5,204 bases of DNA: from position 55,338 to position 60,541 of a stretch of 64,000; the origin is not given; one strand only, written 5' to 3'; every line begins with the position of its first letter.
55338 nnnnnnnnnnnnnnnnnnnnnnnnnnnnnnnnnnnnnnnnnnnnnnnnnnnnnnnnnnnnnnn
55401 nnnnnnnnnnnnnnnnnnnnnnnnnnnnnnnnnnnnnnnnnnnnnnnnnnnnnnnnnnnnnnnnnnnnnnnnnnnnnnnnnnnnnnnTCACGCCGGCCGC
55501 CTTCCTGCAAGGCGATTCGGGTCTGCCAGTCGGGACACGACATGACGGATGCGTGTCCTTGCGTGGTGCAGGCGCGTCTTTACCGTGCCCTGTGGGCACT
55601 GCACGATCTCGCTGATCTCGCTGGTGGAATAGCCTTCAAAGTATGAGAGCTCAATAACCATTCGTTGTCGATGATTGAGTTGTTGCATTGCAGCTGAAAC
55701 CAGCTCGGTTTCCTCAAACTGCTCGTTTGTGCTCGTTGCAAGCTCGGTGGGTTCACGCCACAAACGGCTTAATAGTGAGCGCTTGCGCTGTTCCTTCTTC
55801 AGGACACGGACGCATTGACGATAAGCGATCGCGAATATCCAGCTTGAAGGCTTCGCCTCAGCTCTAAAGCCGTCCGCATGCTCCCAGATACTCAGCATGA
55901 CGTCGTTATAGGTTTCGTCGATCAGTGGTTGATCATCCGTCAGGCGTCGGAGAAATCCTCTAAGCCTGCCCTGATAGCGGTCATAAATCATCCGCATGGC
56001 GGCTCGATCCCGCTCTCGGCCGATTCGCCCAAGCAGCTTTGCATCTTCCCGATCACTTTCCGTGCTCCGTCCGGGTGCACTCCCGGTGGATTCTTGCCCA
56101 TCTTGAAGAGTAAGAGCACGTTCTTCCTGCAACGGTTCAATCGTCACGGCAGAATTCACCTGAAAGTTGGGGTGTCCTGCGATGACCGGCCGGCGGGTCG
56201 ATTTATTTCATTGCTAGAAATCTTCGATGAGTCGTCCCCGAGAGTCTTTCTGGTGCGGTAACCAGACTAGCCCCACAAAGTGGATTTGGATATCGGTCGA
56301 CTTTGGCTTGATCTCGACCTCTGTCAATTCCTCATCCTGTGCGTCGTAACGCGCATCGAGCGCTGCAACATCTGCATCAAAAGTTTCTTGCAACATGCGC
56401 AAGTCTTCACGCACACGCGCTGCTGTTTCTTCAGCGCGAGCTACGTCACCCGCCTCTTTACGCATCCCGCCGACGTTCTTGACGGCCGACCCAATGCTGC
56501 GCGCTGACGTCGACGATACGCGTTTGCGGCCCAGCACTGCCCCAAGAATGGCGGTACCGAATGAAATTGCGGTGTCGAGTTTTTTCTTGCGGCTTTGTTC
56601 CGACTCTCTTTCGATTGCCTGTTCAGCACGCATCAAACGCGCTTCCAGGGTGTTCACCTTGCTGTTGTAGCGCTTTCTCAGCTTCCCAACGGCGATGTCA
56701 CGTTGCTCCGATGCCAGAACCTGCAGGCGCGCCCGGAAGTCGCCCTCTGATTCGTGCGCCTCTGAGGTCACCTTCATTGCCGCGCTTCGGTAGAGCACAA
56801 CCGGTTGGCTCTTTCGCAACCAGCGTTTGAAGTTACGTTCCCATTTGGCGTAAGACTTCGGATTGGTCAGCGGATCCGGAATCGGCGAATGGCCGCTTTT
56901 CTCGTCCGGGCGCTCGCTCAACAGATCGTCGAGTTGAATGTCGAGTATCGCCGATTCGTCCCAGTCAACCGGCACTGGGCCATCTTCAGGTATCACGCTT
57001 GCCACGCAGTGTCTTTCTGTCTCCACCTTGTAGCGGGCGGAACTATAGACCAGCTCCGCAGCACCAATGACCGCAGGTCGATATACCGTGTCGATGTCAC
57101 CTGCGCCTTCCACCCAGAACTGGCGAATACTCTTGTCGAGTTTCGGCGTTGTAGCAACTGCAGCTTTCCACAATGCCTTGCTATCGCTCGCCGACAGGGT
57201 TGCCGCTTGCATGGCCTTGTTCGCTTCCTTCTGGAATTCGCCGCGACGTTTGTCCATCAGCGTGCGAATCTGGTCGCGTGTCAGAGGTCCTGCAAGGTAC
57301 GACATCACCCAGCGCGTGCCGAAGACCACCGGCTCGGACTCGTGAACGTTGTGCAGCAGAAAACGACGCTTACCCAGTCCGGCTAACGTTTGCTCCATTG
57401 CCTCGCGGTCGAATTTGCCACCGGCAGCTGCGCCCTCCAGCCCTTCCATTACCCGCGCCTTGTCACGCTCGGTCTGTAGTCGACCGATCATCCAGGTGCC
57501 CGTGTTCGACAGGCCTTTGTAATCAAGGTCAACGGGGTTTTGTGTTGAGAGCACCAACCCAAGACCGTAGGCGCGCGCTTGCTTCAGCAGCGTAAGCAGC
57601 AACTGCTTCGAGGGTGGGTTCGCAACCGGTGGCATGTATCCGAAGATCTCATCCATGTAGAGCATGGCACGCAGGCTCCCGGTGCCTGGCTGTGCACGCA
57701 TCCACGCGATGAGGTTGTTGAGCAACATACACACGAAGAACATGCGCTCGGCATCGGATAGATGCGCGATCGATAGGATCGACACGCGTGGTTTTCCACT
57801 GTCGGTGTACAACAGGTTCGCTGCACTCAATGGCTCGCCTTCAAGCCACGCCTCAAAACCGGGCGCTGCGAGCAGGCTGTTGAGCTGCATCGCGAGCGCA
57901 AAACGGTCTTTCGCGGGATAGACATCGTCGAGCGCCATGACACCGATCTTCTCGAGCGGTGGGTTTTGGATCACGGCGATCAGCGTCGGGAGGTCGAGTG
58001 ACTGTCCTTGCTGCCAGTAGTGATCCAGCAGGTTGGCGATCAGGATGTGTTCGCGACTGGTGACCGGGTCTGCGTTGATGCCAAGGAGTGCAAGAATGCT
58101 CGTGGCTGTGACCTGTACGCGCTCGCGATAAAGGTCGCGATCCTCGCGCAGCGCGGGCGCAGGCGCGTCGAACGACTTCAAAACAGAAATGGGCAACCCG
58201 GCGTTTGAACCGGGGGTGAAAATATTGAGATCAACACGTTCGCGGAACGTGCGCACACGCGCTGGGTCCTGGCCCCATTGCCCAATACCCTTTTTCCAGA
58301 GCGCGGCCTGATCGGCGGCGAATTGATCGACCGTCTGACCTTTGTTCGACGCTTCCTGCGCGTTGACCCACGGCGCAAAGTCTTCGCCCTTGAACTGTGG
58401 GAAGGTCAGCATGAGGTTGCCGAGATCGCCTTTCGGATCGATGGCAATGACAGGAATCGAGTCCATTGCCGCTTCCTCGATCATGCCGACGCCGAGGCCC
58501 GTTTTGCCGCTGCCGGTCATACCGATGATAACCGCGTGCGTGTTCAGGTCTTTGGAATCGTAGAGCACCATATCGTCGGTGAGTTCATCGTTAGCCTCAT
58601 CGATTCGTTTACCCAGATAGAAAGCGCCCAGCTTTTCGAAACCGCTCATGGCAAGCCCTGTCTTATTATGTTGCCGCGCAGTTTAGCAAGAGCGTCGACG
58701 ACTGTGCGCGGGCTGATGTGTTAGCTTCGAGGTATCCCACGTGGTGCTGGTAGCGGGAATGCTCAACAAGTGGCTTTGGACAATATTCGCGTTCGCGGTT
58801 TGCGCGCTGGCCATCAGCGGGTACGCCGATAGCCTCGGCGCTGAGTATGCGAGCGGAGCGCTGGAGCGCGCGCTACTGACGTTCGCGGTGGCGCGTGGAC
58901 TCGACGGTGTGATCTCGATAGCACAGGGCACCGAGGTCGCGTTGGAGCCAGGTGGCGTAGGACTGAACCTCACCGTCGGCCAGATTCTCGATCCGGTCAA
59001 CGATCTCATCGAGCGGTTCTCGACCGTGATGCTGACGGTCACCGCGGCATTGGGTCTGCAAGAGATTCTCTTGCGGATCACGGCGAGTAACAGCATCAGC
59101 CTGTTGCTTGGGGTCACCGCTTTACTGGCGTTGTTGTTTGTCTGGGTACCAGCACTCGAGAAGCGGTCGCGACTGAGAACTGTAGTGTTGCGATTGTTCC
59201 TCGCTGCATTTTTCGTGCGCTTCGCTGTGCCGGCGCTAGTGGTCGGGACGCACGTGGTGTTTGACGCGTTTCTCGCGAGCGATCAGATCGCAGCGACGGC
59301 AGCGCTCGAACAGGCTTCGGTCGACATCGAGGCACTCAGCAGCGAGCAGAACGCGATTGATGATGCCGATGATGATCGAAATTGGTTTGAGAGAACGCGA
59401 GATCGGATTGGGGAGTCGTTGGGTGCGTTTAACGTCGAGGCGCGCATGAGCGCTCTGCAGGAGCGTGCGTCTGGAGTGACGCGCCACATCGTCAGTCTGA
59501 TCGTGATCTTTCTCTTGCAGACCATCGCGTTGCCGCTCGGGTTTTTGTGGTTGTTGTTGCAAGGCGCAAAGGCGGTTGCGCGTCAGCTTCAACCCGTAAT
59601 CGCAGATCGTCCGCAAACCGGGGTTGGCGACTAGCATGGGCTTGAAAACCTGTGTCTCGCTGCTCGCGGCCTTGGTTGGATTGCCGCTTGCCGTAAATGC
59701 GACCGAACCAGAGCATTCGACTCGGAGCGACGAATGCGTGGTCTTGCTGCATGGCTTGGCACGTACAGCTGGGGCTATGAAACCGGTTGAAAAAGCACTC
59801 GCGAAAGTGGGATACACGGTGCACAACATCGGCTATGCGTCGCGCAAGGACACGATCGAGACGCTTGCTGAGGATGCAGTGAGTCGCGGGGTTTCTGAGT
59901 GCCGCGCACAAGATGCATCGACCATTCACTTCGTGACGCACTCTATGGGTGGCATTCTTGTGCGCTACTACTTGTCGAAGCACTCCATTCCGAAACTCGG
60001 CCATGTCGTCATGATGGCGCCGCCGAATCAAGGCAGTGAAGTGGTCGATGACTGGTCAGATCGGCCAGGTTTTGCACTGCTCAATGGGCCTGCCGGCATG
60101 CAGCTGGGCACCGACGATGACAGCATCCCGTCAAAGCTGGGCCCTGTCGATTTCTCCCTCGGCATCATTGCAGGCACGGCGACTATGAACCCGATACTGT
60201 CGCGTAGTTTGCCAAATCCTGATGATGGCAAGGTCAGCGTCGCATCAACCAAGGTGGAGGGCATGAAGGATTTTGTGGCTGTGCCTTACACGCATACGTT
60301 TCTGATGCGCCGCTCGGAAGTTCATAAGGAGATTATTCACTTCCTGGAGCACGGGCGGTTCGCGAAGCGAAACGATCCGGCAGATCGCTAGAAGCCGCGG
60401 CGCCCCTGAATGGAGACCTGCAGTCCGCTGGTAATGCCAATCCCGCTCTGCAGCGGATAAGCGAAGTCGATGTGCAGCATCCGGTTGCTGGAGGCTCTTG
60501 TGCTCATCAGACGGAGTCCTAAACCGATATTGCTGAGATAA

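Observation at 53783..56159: ECF sigma / anti-sigma with a subtilisin-propeptide-like periplasmic tail / lipoprotein S8 subtilase: a possible protease-gated sigma switch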

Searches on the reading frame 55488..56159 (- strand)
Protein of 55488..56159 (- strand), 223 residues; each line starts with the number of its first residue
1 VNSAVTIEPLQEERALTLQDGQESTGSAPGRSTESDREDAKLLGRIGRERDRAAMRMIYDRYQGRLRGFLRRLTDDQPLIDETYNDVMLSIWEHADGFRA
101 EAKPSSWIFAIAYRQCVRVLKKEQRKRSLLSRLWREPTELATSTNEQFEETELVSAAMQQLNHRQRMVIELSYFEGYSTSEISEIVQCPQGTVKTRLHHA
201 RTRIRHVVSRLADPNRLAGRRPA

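Call 3: search_protein_families(library=pfam, proteins=[window:55488-56159:-], max_evalue=1)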
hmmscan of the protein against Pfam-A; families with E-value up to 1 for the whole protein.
window:55488-56159:- (223 aa): 10 families
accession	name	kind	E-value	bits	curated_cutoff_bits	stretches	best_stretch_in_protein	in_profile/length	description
PF08281.18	Sigma70_r4_2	-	4.8e-16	58.6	25.7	1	153-203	3-53/54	Sigma-70, region 4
PF04545.22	Sigma70_r4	-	1.1e-13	50.9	24.1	1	157-206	1-50/50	Sigma-70, region 4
PF04542.20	Sigma70_r2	-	5.5e-12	45.8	24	1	58-125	1-70/71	Sigma-70 region 2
PF07638.17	Sigma70_ECF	-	1.2e-07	32.3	21.1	1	144-206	119-181/185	ECF sigma factor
PF04297.20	UPF0122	-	0.0033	18.1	22.7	1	152-199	9-56/101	Putative helix-turn-helix protein, YlxM / p13 like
PF06530.18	Phage_antitermQ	-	0.012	16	26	1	156-209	58-111/118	Phage antitermination protein Q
PF00398.26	RrnaAD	-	0.017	14.7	24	1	114-200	141-226/263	Ribosomal RNA adenine dimethylase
PF00196.25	GerE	-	0.025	14.6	23.5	1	160-203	2-44/57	Bacterial regulatory proteins, luxR family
PF13384.12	HTH_23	-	0.11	12.8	24.6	1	168-198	10-38/50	Homeodomain-like domain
PF12165.13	Alfin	-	0.25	11.6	21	0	105-131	89-113/127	Alfin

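Call 4: search_protein_families(library=ncbifam, proteins=[window:55488-56159:-], max_evalue=1)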
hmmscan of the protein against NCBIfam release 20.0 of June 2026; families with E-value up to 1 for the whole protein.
window:55488-56159:- (223 aa): 103 families (the best 25 are shown)
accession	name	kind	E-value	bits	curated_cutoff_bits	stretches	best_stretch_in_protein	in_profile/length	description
NF007228.0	PRK09646.1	subfamily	1.1e-27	97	226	1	33-207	11-189/194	ECF RNA polymerase sigma factor SigK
TIGR02937.1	sigma70-ECF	superfamily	2.4e-26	92.3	42.9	1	54-206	2-163/165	sigma-70 family RNA polymerase sigma factor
NF009171.0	PRK12518.1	equivalog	4.2e-26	91.9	208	1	37-207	12-183/191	RNA polymerase sigma factor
NF007216.0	PRK09638.1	equivalog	7.9e-26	90.9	194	1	45-206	10-172/180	RNA polymerase sigma factor SigY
NF009168.0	PRK12515.1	subfamily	1.4e-25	89.9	236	1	36-208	6-179/189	RNA polymerase sigma factor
NF008890.0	PRK11924.1-3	equivalog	9.3e-24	83.9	284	1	26-208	12-201/205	RNA polymerase sigma factor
TIGR02985.1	Sig70_bacteroi1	subfamily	4.9e-23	82.1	126.4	1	54-206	2-160/162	RNA polymerase sigma-70 factor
NF007225.0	PRK09643.1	equivalog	6.8e-23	81.4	190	1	34-215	9-189/204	RNA polymerase sigma factor SigM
NF009166.1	PRK12513.1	equivalog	4.4e-22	78.7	206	1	34-209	4-187/193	RNA polymerase sigma factor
TIGR02983.1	SigE-fam_strep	subfamily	3.2e-21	75.9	141.55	1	53-207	6-157/162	SigE family RNA polymerase sigma factor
NF004113.0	PRK05602.1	equivalog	3.5e-21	75.8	208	1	20-212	13-205/211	RNA polymerase sigma factor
NF007227.0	PRK09645.1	subfamily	1.9e-19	70.2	202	1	49-207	9-169/177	sigma-70 family RNA polymerase sigma factor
NF009189.0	PRK12537.1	equivalog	2.3e-19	69.6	261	1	50-205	20-178/182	RNA polymerase sigma factor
NF009172.0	PRK12519.1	subfamily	3e-19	69.3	222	1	34-209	11-190/194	RNA polymerase sigma factor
NF058625.1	sigma_PG0214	equivalog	3.7e-19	69.1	130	1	64-210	15-163/170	GFO_1088 family ECF-type sigma factor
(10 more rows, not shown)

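Call 66: search_protein_families(library=padloc, proteins=[window:55488-56159:-], max_evalue=0.001)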
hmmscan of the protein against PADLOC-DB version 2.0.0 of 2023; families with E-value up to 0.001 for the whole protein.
window:55488-56159:- (223 aa): 0 families

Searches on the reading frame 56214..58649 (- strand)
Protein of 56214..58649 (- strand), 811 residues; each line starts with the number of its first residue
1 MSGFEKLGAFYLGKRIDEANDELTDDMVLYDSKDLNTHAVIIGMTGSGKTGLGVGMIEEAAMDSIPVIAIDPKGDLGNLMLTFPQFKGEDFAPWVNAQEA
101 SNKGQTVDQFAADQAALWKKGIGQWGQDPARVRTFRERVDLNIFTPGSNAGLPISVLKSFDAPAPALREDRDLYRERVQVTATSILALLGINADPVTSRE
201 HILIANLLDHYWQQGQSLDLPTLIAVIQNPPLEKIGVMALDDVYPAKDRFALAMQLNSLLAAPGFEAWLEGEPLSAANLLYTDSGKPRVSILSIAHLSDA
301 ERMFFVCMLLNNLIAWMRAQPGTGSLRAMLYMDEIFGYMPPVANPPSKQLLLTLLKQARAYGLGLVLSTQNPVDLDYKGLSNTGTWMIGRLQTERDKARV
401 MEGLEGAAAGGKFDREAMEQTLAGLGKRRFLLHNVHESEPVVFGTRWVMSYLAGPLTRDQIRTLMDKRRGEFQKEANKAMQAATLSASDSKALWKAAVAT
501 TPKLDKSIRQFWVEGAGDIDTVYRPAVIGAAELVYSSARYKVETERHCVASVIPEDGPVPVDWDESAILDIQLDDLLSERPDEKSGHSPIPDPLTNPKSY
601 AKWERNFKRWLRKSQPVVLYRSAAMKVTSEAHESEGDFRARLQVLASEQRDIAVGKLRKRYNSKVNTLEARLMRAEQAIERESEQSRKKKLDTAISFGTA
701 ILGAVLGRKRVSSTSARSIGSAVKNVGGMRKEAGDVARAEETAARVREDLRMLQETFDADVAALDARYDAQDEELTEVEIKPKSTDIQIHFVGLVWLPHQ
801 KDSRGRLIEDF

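Call 3: search_protein_families(library=pfam, proteins=[window:56214-58649:-], max_evalue=1)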
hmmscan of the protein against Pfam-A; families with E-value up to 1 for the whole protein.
window:56214-58649:- (811 aa): 5 families
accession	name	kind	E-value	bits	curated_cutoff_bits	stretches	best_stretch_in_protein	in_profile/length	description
PF05872.18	HerA_C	-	3.6e-07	29.6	22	2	25-79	10-64/502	Helicase HerA-like C-terminal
PF01935.23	DUF87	-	5.5e-06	27.1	23.2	1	30-80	17-68/220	Helicase HerA, central domain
PF12846.13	AAA_10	-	0.0023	17.4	27.5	1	32-88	17-73/362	AAA-like domain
PF01580.24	FtsK_SpoIIIE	-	0.0082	16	24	1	22-74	25-81/221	FtsK/SpoIIIE family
PF10412.15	TrwB_AAD_bind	-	0.021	14.2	20.5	1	36-76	15-55/387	Type IV secretion-system coupling protein DNA-binding domain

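Call 4: search_protein_families(library=ncbifam, proteins=[window:56214-58649:-], max_evalue=1)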
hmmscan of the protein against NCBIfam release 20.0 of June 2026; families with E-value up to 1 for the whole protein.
window:56214-58649:- (811 aa): 11 families
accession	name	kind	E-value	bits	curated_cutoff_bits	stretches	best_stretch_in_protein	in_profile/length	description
NF033849.1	ser_rich_anae_1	subfamily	3.3e-08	31.4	650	2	353-416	1052-1112/1163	serine-rich protein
NF041017.1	DNA_import_CedB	equivalog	7.8e-08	31.4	700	2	33-77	272-317/590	DNA import protein CedB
NF042943.1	HerA_antiphage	equivalog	1e-07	31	800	1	288-408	395-519/566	anti-phage-associated helicase HerA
NF053655.1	CedD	equivalog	2.4e-07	29.8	600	2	18-89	203-274/527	DNA-translocating ATPase CedD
NF045975.1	VirB4_plasma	equivalog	4e-06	24.8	590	1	10-79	491-558/894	Mbov_0397 family ICE element conjugal transfer ATPase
TIGR03743.1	SXT_TraD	subfamily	2.3e-05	23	366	1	24-75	163-214/636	conjugative transfer system coupling protein TraD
NF040819.1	helicase_HerA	equivalog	0.0025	16.4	970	1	347-405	423-481/561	DNA double-strand break repair helicase HerA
NF045971.1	conju_CD1110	equivalog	0.0048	15.2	325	1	21-79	399-459/752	VirB4-like conjugal transfer ATPase, CD1110 family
NF045973.1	conju_CD1115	equivalog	0.0075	15.2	250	1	32-80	20-67/442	VirD4-like conjugal transfer protein, CD1115 family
TIGR03754.1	conj_TOL_TraD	equivalog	0.028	12.9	647.55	1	23-76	167-220/643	type IV conjugative transfer system coupling protein TraD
TIGR00929.1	VirB4_CagE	subfamily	0.15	10.2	643.1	1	33-52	434-453/792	VirB4 family type IV secretion/conjugal transfer ATPase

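Call 66: search_protein_families(library=padloc, proteins=[window:56214-58649:-], max_evalue=0.001)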
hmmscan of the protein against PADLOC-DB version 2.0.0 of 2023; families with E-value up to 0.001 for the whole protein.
window:56214-58649:- (811 aa): 8 families
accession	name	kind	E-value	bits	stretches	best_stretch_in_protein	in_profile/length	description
PDLC04140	mad8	-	2.5e-14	51.5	1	21-396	9-258/314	mads_8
PDLC04105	HerA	-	4.7e-10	36.7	1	309-404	404-501/576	-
PDLC04103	HerA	-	1.2e-09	35.1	1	356-403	474-521/579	-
PDLC04100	HerA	-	2.2e-08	31.2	1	288-408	401-525/580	-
PDLC02185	HerA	-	4e-07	27.1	1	288-407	407-530/585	-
PDLC01055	HerA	-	7e-07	26.4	0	22-80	143-203/532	Type III coevolved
PDLC04098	HerA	-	0.00011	18.9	0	357-400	565-608/686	-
PDLC04102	HerA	-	0.00075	15.9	0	356-400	537-581/654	-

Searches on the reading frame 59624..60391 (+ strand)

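Call 76: search_protein_families(library=pfam, proteins=[window:59624-60391:+], max_evalue=0.01)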
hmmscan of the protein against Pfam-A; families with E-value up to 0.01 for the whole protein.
window:59624-60391:+ (255 aa): 6 families
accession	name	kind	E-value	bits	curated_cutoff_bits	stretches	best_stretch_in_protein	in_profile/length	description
PF02089.21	Palm_thioest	-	1.9e-06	28.2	26.8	1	39-141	2-116/254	Palmitoyl protein thioesterase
PF12146.15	Hydrolase_4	-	1.2e-05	25.1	27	1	35-135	3-111/239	Serine aminopeptidase, S33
PF12697.13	Abhydrolase_6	-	1.8e-05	26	26.3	1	39-149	1-109/217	Alpha/beta hydrolase family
PF00561.26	Abhydrolase_1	-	0.00015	21.9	25.8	1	81-141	55-106/245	alpha/beta hydrolase fold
PF05057.20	DUF676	-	0.0017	18.3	20.3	1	36-121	5-100/217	Putative serine esterase (DUF676)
PF24096.1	DUF7379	-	0.0021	18.5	33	1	90-142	61-119/191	Domain of unknown function (DUF7379)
